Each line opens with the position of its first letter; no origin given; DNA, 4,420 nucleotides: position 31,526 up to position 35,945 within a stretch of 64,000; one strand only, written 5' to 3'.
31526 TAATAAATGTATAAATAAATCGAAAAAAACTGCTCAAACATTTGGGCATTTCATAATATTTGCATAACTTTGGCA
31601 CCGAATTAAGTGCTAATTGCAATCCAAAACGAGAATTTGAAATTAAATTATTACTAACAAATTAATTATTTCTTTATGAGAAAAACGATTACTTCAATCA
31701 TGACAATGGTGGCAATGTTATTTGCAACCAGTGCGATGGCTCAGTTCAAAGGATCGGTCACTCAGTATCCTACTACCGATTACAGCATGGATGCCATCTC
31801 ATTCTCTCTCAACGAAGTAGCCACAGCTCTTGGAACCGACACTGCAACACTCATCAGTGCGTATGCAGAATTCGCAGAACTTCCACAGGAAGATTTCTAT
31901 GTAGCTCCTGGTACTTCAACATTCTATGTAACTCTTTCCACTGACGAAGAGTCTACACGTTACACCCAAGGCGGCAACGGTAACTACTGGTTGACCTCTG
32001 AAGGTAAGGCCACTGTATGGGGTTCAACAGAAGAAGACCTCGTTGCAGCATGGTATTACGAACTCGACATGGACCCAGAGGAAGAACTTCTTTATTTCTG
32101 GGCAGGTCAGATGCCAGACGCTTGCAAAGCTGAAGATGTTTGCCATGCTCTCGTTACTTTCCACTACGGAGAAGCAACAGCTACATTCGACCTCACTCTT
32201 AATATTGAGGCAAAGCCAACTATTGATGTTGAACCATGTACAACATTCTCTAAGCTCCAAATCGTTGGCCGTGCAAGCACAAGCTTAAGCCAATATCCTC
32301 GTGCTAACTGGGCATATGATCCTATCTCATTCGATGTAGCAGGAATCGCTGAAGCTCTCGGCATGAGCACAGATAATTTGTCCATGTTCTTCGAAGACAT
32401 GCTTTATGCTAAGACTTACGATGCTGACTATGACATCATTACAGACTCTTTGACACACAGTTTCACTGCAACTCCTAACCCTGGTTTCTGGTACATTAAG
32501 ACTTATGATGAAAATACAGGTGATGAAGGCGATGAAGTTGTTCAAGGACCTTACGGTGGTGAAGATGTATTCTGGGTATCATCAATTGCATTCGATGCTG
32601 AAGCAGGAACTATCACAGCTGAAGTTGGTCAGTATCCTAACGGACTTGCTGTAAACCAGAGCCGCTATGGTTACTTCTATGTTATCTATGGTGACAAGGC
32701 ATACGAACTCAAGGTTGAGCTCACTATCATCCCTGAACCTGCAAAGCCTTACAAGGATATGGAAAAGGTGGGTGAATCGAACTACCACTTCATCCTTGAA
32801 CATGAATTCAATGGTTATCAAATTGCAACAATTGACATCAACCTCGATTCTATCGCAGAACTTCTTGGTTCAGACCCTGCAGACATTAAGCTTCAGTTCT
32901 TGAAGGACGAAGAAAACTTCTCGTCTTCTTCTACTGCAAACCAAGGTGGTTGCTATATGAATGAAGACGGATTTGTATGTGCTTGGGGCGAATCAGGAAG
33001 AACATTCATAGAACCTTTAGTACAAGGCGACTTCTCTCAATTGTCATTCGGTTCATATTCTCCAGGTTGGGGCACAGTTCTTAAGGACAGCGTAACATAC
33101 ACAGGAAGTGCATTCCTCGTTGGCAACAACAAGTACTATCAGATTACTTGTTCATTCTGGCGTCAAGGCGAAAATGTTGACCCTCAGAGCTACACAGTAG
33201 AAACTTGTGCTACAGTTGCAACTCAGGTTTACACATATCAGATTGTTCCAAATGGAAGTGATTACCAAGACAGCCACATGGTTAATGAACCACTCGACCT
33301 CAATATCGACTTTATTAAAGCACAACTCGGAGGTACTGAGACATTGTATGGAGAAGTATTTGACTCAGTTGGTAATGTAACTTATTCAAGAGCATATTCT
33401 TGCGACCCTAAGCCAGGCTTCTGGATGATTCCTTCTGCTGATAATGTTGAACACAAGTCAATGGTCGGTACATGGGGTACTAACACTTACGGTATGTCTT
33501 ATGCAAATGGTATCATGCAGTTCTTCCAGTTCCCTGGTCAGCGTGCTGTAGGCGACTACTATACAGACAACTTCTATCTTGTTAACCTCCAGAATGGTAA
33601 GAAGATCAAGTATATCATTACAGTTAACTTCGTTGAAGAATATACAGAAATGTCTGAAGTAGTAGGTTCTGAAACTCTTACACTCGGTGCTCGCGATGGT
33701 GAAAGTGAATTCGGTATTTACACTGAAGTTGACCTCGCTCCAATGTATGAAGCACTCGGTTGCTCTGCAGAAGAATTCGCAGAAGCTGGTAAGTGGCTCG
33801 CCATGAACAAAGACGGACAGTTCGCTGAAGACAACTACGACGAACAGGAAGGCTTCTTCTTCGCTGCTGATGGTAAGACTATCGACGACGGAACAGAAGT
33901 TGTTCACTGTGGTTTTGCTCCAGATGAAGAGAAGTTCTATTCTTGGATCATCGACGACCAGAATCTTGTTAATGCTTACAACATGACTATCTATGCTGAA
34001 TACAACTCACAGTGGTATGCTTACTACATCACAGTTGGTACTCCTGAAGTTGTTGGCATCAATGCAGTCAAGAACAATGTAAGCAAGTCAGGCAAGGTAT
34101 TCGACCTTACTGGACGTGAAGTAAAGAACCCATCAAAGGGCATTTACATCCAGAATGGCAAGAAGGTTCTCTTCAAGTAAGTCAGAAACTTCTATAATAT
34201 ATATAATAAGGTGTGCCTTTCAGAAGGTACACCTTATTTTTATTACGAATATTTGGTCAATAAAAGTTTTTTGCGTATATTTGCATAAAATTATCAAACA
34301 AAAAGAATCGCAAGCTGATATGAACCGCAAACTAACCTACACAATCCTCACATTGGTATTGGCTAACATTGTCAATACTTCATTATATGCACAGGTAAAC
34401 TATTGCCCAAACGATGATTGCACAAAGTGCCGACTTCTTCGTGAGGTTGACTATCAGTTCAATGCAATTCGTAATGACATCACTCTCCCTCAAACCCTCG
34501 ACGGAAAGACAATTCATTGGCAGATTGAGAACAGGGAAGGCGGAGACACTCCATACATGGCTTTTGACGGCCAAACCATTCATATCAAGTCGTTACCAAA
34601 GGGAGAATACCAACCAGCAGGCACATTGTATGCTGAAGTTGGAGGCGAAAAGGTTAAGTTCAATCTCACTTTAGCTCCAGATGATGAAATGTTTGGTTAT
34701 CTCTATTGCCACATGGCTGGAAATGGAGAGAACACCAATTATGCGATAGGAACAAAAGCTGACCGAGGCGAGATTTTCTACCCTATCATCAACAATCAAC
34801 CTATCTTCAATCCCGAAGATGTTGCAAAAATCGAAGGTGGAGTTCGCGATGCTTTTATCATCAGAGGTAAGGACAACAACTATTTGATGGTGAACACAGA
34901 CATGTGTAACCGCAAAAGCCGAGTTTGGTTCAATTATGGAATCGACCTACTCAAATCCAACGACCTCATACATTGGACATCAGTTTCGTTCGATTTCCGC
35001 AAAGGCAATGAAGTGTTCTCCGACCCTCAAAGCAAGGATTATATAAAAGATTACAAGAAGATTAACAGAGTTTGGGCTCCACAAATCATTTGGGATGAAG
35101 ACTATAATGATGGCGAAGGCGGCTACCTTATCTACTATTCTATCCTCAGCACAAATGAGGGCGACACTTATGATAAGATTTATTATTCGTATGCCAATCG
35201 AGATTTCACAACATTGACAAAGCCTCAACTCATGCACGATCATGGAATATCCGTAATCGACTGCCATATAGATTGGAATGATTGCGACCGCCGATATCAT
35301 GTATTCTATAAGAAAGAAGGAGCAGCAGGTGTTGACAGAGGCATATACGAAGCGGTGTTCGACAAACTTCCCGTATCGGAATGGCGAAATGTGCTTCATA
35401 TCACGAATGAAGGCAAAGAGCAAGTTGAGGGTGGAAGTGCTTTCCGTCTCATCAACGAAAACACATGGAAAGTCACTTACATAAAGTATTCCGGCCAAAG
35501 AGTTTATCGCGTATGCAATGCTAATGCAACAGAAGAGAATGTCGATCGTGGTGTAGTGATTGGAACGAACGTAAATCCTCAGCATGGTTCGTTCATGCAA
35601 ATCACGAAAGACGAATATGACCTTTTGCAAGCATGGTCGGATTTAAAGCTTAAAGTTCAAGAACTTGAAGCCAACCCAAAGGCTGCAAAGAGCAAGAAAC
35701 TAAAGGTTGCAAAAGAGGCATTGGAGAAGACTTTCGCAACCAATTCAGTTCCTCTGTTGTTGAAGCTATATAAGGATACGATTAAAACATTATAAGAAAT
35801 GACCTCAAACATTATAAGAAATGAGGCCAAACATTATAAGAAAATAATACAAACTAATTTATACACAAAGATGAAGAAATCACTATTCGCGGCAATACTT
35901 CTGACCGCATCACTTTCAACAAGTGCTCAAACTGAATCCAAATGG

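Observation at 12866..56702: Dispersed, modular family of tandem arrays with a strict 21-22 bp period, usually four units, each unit carrying a small dyad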

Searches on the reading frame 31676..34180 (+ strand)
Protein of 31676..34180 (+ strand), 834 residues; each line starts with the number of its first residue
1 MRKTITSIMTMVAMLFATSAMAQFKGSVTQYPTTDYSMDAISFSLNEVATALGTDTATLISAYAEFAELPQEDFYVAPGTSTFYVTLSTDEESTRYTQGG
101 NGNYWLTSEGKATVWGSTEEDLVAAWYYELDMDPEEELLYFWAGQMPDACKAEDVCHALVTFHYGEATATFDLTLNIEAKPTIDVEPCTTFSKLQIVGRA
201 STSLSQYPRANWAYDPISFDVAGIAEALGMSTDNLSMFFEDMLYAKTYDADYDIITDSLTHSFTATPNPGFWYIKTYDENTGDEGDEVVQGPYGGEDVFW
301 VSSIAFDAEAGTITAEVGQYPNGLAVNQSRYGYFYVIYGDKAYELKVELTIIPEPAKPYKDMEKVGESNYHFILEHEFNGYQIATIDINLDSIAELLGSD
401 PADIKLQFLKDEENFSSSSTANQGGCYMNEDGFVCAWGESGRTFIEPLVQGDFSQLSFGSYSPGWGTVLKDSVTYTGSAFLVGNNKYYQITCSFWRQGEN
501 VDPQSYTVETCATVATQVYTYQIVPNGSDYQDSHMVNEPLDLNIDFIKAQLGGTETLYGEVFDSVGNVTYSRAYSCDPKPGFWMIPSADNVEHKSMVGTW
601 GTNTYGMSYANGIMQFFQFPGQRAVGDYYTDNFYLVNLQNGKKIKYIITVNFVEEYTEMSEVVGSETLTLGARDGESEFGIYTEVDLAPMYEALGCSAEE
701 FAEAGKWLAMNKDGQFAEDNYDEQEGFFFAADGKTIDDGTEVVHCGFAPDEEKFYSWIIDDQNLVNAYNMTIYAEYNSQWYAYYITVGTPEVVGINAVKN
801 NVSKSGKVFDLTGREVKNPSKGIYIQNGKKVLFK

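Call 14: search_protein_families(library=pfam, proteins=[window:31676-34180:+])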
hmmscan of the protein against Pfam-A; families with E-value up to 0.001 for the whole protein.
window:31676-34180:+ (834 aa): 1 family
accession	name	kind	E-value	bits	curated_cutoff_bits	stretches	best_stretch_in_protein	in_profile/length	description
PF16151.10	DUF4859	-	9.7e-21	74.4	22.6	2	35-169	1-119/120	Domain of unknown function (DUF4859)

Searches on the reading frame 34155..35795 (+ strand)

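Call 14: search_protein_families(library=pfam, proteins=[window:34155-35795:+])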
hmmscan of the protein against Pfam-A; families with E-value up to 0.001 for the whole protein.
window:34155-35795:+ (546 aa): 1 family
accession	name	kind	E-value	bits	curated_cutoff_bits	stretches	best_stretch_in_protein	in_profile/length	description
PF04616.20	Glyco_hydro_43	-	4.2e-07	30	32.2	1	227-405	7-158/288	Glycosyl hydrolases family 43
